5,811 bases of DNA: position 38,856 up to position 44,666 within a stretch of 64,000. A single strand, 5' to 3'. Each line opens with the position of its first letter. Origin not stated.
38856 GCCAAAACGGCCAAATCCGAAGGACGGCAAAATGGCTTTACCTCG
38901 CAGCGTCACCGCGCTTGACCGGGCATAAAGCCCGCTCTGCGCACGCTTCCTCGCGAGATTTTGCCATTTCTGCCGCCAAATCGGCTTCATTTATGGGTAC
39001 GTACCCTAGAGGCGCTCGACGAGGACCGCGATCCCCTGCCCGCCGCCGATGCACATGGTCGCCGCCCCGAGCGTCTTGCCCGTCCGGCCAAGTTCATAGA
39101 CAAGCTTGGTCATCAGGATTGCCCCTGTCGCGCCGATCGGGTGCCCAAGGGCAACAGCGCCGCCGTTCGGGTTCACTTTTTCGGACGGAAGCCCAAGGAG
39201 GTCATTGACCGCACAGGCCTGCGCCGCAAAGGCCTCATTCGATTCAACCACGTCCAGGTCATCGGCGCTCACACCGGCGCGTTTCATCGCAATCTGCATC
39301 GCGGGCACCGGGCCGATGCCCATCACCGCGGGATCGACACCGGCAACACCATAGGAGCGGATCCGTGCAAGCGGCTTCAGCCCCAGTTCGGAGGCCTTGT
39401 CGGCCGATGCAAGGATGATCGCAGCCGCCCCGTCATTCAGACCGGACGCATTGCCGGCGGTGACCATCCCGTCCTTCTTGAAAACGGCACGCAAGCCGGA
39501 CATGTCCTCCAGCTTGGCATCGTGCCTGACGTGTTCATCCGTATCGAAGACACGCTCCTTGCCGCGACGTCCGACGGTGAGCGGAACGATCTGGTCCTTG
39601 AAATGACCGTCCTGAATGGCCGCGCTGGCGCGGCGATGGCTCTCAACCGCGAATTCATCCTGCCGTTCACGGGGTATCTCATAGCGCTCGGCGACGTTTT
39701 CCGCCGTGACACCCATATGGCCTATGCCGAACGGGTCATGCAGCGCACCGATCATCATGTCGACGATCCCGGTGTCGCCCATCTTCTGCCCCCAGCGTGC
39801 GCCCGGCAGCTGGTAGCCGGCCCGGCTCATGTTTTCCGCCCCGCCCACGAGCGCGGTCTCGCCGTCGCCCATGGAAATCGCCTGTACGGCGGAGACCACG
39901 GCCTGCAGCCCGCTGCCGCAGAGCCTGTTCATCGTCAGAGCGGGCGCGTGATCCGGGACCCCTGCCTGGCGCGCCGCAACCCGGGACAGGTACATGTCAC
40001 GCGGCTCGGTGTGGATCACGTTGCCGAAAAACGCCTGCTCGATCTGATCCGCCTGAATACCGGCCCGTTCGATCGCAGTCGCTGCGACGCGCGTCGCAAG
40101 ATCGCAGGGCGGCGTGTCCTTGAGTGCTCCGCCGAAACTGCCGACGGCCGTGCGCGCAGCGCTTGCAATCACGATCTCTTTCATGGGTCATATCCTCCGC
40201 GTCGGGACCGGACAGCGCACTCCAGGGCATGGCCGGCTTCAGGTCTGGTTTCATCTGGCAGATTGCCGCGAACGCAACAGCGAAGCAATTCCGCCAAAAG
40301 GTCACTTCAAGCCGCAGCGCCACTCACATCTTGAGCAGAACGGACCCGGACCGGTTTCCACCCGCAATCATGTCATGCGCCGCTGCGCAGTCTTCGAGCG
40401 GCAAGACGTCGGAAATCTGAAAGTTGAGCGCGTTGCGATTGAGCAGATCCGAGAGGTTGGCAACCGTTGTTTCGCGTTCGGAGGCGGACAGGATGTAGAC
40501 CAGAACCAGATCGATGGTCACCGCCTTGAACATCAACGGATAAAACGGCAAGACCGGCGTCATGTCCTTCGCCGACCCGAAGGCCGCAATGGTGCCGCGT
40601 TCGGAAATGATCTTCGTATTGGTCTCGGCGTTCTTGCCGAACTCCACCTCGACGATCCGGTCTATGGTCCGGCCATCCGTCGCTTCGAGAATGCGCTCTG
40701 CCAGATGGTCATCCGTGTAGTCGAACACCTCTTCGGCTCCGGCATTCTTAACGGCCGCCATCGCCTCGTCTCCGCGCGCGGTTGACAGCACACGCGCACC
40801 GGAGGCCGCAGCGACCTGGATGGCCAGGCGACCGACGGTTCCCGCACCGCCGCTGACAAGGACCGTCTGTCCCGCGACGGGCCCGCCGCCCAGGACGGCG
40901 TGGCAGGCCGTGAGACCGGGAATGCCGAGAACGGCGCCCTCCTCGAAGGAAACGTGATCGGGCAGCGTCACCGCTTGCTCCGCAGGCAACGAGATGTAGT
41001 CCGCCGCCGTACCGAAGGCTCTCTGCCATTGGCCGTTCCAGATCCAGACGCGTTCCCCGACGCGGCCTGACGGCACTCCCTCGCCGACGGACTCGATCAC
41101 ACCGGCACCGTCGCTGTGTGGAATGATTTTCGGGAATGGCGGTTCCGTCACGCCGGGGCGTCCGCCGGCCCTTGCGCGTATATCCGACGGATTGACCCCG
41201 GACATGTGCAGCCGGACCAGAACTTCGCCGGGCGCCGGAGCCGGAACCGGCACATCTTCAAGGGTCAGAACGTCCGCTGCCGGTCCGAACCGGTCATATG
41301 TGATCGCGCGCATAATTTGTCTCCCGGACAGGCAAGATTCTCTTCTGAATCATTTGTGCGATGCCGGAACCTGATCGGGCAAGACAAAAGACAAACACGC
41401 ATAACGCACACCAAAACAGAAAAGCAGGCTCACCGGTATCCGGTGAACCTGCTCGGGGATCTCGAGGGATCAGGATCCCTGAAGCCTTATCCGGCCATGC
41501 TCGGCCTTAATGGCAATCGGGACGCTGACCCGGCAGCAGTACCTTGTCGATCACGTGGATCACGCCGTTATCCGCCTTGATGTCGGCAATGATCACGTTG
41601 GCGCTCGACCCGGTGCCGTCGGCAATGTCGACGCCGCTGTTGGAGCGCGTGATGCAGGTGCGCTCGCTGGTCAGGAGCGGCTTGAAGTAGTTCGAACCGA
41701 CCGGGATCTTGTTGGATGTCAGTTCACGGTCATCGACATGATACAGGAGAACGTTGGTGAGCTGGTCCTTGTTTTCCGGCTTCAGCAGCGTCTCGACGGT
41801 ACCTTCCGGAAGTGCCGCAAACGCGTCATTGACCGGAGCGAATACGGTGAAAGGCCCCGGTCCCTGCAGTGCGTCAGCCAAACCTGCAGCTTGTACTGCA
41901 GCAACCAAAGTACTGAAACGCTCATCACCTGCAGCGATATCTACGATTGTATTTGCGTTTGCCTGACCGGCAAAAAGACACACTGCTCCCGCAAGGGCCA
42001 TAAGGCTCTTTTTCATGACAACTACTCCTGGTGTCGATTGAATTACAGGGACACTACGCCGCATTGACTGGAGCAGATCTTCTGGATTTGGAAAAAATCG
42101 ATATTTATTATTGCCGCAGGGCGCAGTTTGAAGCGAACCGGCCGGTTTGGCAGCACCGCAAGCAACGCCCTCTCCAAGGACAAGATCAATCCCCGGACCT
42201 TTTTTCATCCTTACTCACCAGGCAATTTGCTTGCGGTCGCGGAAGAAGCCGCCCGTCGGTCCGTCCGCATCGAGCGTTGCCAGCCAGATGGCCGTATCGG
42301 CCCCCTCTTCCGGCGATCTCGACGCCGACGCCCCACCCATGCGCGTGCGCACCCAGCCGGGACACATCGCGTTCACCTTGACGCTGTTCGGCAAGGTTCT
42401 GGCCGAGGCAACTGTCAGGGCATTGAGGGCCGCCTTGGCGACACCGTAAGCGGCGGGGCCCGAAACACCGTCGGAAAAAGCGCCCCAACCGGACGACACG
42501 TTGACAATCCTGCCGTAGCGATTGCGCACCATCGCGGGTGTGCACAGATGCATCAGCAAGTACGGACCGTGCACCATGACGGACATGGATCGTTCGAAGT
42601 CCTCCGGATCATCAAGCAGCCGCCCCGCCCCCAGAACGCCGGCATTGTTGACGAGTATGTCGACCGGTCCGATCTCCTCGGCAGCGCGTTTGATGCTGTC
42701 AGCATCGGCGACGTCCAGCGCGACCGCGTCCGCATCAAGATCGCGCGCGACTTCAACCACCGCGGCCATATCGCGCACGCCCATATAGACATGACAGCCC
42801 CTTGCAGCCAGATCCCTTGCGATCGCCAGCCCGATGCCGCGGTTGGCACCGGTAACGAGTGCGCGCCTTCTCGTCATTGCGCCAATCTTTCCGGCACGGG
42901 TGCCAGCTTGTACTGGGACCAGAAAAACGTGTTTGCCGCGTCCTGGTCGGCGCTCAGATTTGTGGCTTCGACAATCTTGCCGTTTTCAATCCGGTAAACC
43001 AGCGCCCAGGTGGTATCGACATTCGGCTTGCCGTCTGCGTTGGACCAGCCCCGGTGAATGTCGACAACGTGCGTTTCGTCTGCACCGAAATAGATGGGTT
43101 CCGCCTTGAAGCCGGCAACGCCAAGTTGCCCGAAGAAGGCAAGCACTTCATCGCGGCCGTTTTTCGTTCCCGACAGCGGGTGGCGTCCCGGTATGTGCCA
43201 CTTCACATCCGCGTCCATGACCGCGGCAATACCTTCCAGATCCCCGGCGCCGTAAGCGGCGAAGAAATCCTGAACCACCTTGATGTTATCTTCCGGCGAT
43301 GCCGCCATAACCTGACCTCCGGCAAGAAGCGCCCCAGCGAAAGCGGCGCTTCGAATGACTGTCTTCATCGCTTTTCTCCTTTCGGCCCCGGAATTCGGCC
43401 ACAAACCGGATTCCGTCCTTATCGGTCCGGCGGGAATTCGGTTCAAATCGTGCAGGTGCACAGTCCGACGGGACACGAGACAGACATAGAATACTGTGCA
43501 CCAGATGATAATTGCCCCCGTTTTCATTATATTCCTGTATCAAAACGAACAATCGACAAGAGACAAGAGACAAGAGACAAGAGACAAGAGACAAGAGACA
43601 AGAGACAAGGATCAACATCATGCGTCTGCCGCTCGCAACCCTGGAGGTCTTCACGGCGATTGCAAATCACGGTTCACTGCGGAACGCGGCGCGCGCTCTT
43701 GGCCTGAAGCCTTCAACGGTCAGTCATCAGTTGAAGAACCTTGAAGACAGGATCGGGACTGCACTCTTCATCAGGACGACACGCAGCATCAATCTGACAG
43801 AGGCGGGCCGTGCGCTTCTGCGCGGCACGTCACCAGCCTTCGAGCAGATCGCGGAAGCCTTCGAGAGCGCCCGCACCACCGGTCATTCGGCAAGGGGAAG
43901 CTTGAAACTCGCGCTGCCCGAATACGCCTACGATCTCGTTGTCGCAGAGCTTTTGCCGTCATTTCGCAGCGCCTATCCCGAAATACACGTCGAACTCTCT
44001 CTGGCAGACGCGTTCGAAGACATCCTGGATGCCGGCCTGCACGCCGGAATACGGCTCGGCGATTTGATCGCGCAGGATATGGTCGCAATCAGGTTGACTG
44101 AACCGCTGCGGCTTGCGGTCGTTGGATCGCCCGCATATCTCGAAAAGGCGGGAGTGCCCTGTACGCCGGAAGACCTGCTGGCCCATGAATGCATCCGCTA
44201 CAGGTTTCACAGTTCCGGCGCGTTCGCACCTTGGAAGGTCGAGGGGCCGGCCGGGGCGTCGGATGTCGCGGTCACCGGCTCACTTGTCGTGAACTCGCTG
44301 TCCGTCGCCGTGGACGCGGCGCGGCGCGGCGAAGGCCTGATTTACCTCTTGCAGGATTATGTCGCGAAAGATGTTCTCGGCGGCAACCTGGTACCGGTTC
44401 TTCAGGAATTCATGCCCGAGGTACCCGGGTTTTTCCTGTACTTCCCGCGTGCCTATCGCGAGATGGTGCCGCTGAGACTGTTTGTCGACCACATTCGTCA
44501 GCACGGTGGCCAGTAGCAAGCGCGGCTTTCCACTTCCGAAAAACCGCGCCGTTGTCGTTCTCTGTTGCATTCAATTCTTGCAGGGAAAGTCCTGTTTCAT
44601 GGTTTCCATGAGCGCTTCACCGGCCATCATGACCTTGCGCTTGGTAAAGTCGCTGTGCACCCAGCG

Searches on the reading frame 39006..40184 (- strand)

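Call 69: search_protein_families(library=pfam, proteins=[window:39006-40184:-], max_evalue=0.00001)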
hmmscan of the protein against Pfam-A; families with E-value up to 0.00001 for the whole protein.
window:39006-40184:- (392 aa): 2 families
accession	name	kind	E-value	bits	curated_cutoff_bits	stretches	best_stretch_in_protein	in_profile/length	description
PF00108.29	Thiolase_N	-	9.9e-87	291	26.4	1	4-261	1-259/260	Thiolase, N-terminal domain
PF02803.24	Thiolase_C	-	1.5e-45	154.3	27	1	269-391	1-123/123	Thiolase, C-terminal domain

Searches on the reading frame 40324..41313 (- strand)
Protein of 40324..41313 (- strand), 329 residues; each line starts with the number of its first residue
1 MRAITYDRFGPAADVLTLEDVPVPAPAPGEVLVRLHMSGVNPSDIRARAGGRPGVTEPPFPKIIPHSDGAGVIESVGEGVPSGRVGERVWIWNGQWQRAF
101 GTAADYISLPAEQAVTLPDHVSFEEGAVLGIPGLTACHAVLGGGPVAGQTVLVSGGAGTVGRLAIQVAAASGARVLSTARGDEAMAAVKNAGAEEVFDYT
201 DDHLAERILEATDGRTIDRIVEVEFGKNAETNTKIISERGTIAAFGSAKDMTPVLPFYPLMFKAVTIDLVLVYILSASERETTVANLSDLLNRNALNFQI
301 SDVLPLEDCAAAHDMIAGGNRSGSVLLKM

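Call 69: search_protein_families(library=pfam, proteins=[window:40324-41313:-], max_evalue=0.00001)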
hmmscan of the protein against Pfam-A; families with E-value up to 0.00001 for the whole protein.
window:40324-41313:- (329 aa): 3 families
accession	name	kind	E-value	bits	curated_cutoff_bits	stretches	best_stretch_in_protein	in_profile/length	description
PF00107.32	ADH_zinc_N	-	3.9e-18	66.1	31.8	1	160-274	2-116/129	Zinc-binding dehydrogenase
PF08240.17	ADH_N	-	3.5e-14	53.3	23.5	1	28-119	2-104/104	Alcohol dehydrogenase GroES-like domain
PF13602.12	ADH_zinc_N_2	-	8.7e-10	40.1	27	1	192-326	2-133/134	Zinc-binding dehydrogenase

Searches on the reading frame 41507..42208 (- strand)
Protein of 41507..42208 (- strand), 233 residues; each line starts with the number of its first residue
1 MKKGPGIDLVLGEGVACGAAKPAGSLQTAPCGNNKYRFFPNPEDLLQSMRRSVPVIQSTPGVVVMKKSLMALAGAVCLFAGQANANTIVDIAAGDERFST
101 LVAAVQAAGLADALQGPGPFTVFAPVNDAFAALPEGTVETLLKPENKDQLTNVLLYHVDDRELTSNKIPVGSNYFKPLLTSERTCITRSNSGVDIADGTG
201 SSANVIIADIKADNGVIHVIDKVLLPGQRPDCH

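Call 69: search_protein_families(library=pfam, proteins=[window:41507-42208:-], max_evalue=0.00001)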
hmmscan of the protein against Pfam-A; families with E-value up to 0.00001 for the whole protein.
window:41507-42208:- (233 aa): 1 family
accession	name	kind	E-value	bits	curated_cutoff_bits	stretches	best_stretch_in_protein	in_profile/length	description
PF02469.27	Fasciclin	-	5.7e-32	111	22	1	97-226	2-123/123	Fasciclin domain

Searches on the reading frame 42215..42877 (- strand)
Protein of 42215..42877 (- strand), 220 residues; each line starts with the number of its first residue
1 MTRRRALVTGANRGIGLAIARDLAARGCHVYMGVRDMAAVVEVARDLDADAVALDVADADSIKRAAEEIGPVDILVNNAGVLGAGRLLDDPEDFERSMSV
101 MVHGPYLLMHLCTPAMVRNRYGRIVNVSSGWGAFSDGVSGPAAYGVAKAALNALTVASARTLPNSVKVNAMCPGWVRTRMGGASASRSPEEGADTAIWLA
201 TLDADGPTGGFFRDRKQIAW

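Call 69: search_protein_families(library=pfam, proteins=[window:42215-42877:-], max_evalue=0.00001)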
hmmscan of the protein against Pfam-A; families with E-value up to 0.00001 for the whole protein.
window:42215-42877:- (220 aa): 5 families
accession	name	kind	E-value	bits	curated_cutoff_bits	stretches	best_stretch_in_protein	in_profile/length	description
PF00106.31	adh_short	-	4.3e-41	141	26.6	1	6-184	3-190/195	short chain dehydrogenase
PF13561.12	adh_short_C2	-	1.2e-34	120.4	27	1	10-184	1-184/236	Enoyl-(Acyl carrier protein) reductase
PF08659.16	KR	-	3.2e-09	37.4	22.6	1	7-161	4-166/180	KR domain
PF01370.27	Epimerase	-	7.6e-08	32.5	20.9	1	6-160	1-158/240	NAD dependent epimerase/dehydratase family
PF13460.12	NAD_binding_10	-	4e-07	30.5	27.2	1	10-134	1-102/184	NAD(P)H-binding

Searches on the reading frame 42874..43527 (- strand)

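Call 69: search_protein_families(library=pfam, proteins=[window:42874-43527:-], max_evalue=0.00001)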
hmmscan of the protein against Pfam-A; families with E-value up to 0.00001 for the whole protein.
window:42874-43527:- (217 aa): 1 family
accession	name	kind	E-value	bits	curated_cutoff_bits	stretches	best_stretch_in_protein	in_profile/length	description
PF12680.13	SnoaL_2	-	1.4e-13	51.7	27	1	85-187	1-101/102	SnoaL-like domain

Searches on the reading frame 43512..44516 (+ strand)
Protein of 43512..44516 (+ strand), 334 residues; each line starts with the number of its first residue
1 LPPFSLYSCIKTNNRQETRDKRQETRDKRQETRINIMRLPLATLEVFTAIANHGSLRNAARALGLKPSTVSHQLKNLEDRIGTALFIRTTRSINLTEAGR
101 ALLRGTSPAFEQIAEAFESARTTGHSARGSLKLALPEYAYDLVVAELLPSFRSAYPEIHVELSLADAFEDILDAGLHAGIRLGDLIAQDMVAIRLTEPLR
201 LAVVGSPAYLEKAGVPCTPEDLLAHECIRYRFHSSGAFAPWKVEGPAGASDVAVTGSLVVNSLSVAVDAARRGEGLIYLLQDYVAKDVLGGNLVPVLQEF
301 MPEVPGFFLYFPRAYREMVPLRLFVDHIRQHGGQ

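Call 5: search_protein_families(library=pfam, proteins=[window:43512-44516:+], max_evalue=0.01)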
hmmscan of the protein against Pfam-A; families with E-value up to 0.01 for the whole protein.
window:43512-44516:+ (334 aa): 6 families
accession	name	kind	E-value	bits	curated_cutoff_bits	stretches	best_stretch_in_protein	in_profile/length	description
PF03466.25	LysR_substrate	-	2.3e-28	99.5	28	1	126-331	3-207/209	LysR substrate binding domain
PF00126.33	HTH_1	-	1.1e-21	77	26.6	1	42-100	2-60/60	Bacterial regulatory helix-turn-helix protein, lysR family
PF13556.12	HTH_30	-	0.00018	21.7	27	1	41-83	2-42/59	PucR C-terminal helix-turn-helix domain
PF01022.26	HTH_5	-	0.0023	18.2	22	1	60-79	22-41/47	Bacterial regulatory protein, arsR family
PF23338.1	PTHB1_hp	-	0.004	18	27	1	41-132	2-90/104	PTHB1 hairpin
PF18024.7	HTH_50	-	0.0042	17.2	27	0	48-75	18-45/50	Helix-turn-helix domain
